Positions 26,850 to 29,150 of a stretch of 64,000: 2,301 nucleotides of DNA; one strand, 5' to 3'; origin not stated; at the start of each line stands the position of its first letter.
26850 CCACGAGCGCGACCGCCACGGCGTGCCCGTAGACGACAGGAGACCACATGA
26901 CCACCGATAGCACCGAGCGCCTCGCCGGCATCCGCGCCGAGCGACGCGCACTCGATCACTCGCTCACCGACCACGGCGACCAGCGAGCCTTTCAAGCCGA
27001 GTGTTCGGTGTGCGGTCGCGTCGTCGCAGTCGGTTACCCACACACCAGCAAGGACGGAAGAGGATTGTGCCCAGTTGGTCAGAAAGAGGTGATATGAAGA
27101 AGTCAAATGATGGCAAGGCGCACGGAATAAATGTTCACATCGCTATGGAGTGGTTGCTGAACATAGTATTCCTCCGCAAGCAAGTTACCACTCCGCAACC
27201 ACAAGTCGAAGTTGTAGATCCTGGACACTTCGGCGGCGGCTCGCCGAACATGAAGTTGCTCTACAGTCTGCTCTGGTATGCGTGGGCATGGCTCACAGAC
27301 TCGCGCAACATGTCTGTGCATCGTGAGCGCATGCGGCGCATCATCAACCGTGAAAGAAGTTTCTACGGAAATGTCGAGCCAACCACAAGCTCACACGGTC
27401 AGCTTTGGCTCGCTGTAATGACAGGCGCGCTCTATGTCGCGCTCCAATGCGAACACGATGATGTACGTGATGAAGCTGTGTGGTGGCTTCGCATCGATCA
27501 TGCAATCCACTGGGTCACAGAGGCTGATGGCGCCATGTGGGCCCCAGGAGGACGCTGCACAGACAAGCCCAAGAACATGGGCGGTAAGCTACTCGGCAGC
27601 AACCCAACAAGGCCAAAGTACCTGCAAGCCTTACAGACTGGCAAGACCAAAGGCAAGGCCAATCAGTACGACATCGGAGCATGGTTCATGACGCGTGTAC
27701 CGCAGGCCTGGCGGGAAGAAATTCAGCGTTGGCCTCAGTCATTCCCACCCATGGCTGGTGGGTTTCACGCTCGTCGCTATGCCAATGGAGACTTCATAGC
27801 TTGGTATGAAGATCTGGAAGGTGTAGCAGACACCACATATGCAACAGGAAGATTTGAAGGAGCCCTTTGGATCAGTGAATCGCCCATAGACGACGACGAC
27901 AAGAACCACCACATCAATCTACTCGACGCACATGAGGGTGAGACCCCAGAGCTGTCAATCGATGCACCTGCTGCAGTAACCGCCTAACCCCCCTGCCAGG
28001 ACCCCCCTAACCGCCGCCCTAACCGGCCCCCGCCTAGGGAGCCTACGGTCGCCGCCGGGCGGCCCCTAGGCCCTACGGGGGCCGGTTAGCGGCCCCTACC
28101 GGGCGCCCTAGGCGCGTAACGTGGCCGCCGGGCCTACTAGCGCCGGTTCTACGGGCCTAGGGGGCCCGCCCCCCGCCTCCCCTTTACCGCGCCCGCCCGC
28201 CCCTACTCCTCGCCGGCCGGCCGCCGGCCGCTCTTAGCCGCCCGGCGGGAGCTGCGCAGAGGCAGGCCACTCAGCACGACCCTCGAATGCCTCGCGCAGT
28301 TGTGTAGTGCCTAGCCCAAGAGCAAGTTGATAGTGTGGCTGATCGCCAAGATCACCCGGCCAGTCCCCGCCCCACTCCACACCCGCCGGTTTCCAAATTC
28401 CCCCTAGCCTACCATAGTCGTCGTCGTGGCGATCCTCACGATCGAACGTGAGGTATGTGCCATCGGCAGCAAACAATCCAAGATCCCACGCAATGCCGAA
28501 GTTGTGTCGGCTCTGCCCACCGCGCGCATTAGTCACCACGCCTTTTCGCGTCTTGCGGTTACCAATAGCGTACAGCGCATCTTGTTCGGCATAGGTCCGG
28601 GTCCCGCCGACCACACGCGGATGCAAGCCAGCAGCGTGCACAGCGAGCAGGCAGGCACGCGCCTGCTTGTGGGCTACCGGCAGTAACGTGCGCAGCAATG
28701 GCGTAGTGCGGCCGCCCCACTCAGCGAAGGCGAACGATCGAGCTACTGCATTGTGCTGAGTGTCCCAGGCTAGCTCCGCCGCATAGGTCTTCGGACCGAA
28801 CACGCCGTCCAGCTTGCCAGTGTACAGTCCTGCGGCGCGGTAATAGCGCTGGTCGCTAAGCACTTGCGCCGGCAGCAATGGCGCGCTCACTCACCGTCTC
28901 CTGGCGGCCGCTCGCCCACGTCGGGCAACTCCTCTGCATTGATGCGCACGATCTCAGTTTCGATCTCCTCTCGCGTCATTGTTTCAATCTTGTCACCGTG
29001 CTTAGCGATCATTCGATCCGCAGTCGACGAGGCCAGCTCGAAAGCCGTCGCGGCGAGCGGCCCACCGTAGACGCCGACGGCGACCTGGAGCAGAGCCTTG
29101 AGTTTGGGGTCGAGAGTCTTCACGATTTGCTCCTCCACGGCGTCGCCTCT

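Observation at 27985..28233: Family of dispersed, extremely GC-rich, TA-punctuated, CCTAGG-studded islands in a moderate-GC phage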

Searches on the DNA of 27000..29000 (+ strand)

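Call 6: search_dna_similar(query=window:27000-29000:+, collection=phages, mode=near)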
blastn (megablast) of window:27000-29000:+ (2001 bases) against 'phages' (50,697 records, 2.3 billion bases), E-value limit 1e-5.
No match.

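Call 51: search_dna_similar(query=window:27970-28260:+, collection=phages, mode=distant, max_evalue=1)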
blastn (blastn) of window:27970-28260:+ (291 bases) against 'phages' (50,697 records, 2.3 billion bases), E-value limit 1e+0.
No match.

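Call 52: search_dna_similar(query=window:27970-28260:+, collection=plasmids, mode=distant, max_evalue=1)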
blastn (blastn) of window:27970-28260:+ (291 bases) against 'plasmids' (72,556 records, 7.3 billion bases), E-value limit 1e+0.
Records with a match: 2; places in all: 2; records where one place covers at least 80% of the query: 0.
Best place of each record, by identity: 90-95% 1; 80-90% 1.
By first word of the organism name: Chromobacterium 1; Aeromonas 1.
By predicted mobility (MOB-suite, as given by PLSDB): non-mobilizable 2.
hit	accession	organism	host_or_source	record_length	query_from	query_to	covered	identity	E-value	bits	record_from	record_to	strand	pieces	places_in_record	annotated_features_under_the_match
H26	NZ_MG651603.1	Chromobacterium violaceum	Malaysia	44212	81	118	13%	86.8%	3e-1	44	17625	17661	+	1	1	Pvc16 family protein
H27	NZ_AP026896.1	Aeromonas caviae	Microbe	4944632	119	145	9%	92.6%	9e-1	41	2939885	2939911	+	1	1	none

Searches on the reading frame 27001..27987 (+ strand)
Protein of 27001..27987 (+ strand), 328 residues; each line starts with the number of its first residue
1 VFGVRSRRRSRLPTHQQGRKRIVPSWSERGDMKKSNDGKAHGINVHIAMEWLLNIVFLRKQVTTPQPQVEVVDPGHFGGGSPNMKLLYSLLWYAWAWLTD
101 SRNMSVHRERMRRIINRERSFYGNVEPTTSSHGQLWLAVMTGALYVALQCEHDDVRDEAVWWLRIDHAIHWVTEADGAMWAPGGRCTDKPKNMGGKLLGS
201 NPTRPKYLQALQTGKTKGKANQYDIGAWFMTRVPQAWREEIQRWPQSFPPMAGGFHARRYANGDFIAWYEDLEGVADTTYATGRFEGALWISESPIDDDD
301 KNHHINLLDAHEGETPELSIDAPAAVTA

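Call 8: search_protein_families(library=phrogs, proteins=[window:27001-27987:+])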
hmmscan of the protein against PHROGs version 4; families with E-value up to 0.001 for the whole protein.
window:27001-27987:+ (328 aa): 0 families

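Call 9: search_protein_families(library=pfam, proteins=[window:27001-27987:+])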
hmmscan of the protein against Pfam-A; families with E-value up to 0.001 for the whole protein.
window:27001-27987:+ (328 aa): 0 families

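Call 47: search_protein_families(library=pfam, proteins=[window:27094-27987:+], max_evalue=0.01)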
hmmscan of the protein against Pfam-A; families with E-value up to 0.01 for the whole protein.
window:27094-27987:+ (297 aa): 0 families

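Call 95: search_protein_families(library=phrogs, proteins=[window:27094-27987:+], max_evalue=0.01)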
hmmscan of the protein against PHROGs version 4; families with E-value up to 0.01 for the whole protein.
window:27094-27987:+ (297 aa): 0 families

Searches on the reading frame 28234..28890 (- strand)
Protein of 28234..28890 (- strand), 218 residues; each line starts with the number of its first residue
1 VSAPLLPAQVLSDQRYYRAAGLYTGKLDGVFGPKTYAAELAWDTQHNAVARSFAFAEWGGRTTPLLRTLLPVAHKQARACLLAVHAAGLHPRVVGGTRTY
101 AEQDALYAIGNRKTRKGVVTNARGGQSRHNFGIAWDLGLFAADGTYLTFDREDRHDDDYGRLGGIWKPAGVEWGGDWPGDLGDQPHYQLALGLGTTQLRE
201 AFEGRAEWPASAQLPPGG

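Call 8: search_protein_families(library=phrogs, proteins=[window:28234-28890:-])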
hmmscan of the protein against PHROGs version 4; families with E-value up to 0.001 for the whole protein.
window:28234-28890:- (218 aa): 5 families
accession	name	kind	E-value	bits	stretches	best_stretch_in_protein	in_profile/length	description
phrog_6523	-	lysis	3.3e-23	83.8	1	76-191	24-131/255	endolysin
phrog_2649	-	lysis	2.3e-22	81.1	1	71-201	15-139/261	endolysin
phrog_15351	-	lysis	8.4e-19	69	1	75-189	27-136/289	endolysin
phrog_5115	-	moron, auxiliary metabolic gene and host takeover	1.3e-12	48.5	1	74-192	21-124/283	ferredoxin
phrog_465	-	lysis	9.1e-10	39.3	1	82-197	66-173/292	endolysin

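Call 9: search_protein_families(library=pfam, proteins=[window:28234-28890:-])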
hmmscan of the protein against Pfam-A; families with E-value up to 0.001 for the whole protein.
window:28234-28890:- (218 aa): 2 families
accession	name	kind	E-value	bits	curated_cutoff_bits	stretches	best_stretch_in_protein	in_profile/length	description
PF13539.11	Peptidase_M15_4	-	1.9e-09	38.4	25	1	122-188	3-69/70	D-alanyl-D-alanine carboxypeptidase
PF02557.22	VanY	-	6.2e-07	29.7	25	1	73-139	8-76/132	D-alanyl-D-alanine carboxypeptidase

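Call 18: find_encoding_contigs(protein=window:28234-28890:-, flank=10000, max_places=10)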
Protein window:28234-28890:- (218 aa): 4 contigs read that carry it; 3 places shown.
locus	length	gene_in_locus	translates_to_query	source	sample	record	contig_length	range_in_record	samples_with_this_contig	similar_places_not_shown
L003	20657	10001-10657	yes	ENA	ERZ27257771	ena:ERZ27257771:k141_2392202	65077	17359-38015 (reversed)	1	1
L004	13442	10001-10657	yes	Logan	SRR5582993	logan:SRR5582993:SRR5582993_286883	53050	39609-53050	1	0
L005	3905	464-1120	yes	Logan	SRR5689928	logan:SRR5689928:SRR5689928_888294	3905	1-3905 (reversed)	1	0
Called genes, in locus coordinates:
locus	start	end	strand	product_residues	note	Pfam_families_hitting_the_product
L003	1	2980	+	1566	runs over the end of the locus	PF06791:TMP_2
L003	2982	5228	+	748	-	PF13385:Laminin_G_3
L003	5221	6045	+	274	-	-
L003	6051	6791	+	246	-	-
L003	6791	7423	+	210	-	-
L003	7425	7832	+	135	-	-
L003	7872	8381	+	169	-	-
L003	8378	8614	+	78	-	-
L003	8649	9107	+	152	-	-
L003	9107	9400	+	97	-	-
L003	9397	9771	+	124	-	-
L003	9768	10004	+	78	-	-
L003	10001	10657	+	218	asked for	PF02557:VanY (weak), PF13539:Peptidase_M15_4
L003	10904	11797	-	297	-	-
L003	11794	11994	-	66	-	-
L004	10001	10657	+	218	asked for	PF02557:VanY (weak), PF13539:Peptidase_M15_4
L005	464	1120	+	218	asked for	PF02557:VanY (weak), PF13539:Peptidase_M15_4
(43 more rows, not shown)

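Call 53: find_homologous_proteins(query=window:28237-28890:-, max_evalue=1e-20)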
Query window:28237-28890:- (218 aa): 1205 proteins with E <= 1e-20 among 1751 candidates; the best 120 are listed.
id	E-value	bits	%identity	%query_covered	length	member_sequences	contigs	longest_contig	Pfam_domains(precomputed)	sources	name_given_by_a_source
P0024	8.6e-146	502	100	100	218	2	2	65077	PF02557.23,PF13539.12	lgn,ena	-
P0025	9.8e-59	217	54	93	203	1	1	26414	PF02557.23,PF13539.12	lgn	-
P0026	1.8e-57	213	56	93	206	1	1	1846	PF02557.23,PF13539.12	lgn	-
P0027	9.3e-57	210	55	93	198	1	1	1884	PF02557.23,PF13539.12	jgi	jgi:peptidoglycan L-alanyl-D-glutamate endopeptidase CwlK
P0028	1.2e-55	207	54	89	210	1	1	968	PF02557.23,PF13539.12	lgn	-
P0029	1.8e-55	206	52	93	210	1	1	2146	PF02557.23,PF13539.12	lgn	-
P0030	4.4e-54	201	51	93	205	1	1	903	PF02557.23,PF13539.12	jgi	jgi:peptidoglycan LD-endopeptidase CwlK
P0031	5.6e-53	198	50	97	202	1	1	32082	PF02557.23,PF13539.12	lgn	-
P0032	7.1e-52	194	50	93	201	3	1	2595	PF02557.23,PF13539.12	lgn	-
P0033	5.4e-51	191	53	93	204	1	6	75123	PF02557.23,PF13539.12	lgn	-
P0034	2.6e-46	176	51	93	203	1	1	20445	PF02557.23,PF13539.12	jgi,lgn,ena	-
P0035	9.0e-44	168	47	93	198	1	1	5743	PF02557.23,PF13539.12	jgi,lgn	jgi:peptidoglycan L-alanyl-D-glutamate endopeptidase CwlK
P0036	1.6e-43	167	48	93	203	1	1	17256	PF02557.23,PF13539.12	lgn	-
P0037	6.6e-43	165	46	93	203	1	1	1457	PF02557.23,PF13539.12,PF01471.24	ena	-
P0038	9.4e-43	164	46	93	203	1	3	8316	PF02557.23,PF13539.12,PF01471.24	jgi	jgi:peptidoglycan LD-endopeptidase CwlK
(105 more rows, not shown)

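Call 55: find_encoding_contigs(protein=P0033, flank=10000, max_places=2)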
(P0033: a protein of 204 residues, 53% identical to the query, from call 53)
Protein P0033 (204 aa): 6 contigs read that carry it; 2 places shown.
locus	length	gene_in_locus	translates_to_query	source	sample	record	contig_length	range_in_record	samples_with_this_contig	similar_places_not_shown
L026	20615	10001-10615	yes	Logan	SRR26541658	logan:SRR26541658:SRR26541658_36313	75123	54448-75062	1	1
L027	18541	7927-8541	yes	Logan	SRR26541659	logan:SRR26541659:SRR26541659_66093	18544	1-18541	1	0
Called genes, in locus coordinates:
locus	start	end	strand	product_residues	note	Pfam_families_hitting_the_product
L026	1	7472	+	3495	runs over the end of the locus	PF00990:GGDEF, PF13872:AAA_34, PF04851:ResIII, PF13871:Helicase_C_4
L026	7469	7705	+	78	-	-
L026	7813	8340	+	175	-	-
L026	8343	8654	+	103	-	-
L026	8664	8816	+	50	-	-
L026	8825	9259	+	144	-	PF00989:PAS, PF08448:PAS_4 (weak), PF13426:PAS_9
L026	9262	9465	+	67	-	-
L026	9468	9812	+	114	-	-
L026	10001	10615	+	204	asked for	PF02557:VanY (weak), PF13539:Peptidase_M15_4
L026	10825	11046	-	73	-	-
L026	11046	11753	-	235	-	-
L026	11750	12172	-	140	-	-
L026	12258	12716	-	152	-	-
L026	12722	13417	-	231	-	PF14520:HHH_5 (weak)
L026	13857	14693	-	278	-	-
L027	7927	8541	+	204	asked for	PF02557:VanY (weak), PF13539:Peptidase_M15_4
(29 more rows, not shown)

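Call 56: find_encoding_contigs(protein=P0025, flank=10000, max_places=2)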
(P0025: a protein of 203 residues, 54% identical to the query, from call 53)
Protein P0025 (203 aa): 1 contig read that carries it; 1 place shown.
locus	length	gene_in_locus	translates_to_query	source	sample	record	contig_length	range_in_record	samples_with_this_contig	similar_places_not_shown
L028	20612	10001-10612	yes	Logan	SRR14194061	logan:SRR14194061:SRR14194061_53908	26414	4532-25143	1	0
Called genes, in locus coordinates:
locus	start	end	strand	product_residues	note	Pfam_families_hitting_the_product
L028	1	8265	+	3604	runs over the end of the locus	PF00990:GGDEF, PF02195:ParB_N (weak), PF04851:ResIII, PF13872:AAA_34, PF13871:Helicase_C_4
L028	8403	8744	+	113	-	-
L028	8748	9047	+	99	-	-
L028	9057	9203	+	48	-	-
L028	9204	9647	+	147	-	PF00989:PAS, PF08448:PAS_4 (faint), PF13426:PAS_9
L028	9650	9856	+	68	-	-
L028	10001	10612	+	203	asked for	PF02557:VanY, PF13539:Peptidase_M15_4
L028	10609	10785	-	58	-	-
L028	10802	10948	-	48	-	-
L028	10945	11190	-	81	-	-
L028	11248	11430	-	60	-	-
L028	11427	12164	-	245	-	-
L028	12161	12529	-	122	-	-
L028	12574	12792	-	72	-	-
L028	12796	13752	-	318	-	PF14520:HHH_5 (weak)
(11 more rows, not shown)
